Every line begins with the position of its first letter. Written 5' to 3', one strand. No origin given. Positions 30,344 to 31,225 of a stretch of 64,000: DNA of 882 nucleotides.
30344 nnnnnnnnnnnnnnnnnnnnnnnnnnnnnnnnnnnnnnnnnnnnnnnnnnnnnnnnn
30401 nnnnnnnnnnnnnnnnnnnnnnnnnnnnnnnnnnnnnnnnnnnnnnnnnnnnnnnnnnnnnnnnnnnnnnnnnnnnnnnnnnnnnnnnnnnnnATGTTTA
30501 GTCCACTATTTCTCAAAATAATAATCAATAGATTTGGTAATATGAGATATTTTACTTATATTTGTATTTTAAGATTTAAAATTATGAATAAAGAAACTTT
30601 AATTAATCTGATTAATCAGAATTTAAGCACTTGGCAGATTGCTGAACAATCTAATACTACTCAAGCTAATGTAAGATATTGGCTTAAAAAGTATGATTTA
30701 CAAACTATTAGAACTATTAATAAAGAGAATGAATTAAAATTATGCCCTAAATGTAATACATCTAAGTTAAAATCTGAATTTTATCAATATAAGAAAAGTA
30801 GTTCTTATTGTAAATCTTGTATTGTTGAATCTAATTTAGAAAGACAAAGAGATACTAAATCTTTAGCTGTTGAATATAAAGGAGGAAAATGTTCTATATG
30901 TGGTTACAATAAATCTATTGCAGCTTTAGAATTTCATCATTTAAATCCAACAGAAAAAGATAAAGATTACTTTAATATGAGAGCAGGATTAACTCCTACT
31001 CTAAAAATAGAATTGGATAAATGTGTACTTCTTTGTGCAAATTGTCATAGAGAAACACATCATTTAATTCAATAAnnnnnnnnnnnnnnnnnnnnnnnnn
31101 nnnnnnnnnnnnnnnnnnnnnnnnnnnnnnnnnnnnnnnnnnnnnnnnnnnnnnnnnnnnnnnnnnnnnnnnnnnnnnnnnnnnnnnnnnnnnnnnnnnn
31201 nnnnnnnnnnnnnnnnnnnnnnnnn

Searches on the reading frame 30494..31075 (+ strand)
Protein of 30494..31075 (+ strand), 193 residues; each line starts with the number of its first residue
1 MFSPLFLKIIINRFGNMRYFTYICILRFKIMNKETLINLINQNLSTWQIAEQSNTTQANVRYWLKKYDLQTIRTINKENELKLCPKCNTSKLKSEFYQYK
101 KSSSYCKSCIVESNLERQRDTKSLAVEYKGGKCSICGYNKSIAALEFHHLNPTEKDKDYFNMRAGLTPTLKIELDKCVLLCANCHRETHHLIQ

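Call 3: search_protein_families(library=pfam, proteins=[window:30494-31075:+], max_evalue=0.1)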
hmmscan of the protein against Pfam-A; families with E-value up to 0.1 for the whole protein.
window:30494-31075:+ (193 aa): 2 families
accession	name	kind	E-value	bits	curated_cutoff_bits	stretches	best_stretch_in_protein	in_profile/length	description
PF01844.29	HNH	-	0.00026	21.5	21.4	1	133-190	1-46/47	HNH endonuclease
PF13411.12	MerR_1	-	0.0038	17.7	21.6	1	48-73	5-30/69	MerR HTH family regulatory protein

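Call 4: search_protein_families(library=padloc, proteins=[window:30494-31075:+], max_evalue=0.1)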
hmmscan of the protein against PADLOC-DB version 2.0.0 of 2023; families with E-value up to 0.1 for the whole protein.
window:30494-31075:+ (193 aa): 3 families
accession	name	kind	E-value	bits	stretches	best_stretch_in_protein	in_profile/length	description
PDLC04133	mad1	-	0.0035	15.6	1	48-78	10-39/60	mads_1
PDLC03656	mREase_IV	-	0.0084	13.9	1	128-190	202-257/277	Type IV methyl-directed restriction enzyme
PDLC01292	Cas10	-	0.029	11.9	1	53-154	87-183/387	CAS-III; effector_LS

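Call 5: search_protein_families(library=phrogs, proteins=[window:30494-31075:+], max_evalue=0.01)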
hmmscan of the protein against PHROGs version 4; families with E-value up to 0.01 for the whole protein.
window:30494-31075:+ (193 aa): 17 families
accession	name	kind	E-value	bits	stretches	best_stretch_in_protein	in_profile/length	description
phrog_2255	-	DNA, RNA and nucleotide metabolism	2e-34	119.9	1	58-191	39-171/211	HNH endonuclease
phrog_3106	-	DNA, RNA and nucleotide metabolism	1.3e-22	81.8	1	83-190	118-222/252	HNH endonuclease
phrog_35854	-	DNA, RNA and nucleotide metabolism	7.7e-17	62.8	1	127-190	3-68/145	HNH endonuclease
phrog_30726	-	unknown function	3.1e-10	41.1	1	116-190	35-112/159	-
phrog_4234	-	DNA, RNA and nucleotide metabolism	3.8e-09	37.3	1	116-187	13-81/130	HNH endonuclease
phrog_8048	-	DNA, RNA and nucleotide metabolism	6e-08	33.2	1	117-190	163-227/273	HNH endonuclease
phrog_8446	-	DNA, RNA and nucleotide metabolism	1.5e-06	29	1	29-188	57-195/211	HNH endonuclease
phrog_2539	-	unknown function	1.6e-06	29.1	1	32-122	46-136/229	-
phrog_1271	-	DNA, RNA and nucleotide metabolism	6.7e-06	26.7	1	66-190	207-317/361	HNH endonuclease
phrog_1035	-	DNA, RNA and nucleotide metabolism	9.5e-05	23.4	1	76-188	58-169/271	endonuclease VII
phrog_14131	-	DNA, RNA and nucleotide metabolism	0.00012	22.3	1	8-120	109-231/351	DNA binding protein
phrog_10212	-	unknown function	0.00089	20.5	1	134-188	68-121/128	-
phrog_2340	-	DNA, RNA and nucleotide metabolism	0.0024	19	1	78-123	5-56/171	endonuclease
phrog_119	-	DNA, RNA and nucleotide metabolism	0.0024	17.7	1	44-191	118-257/443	HNH endonuclease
phrog_740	-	DNA, RNA and nucleotide metabolism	0.0025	17.8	1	118-190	26-86/332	HNH endonuclease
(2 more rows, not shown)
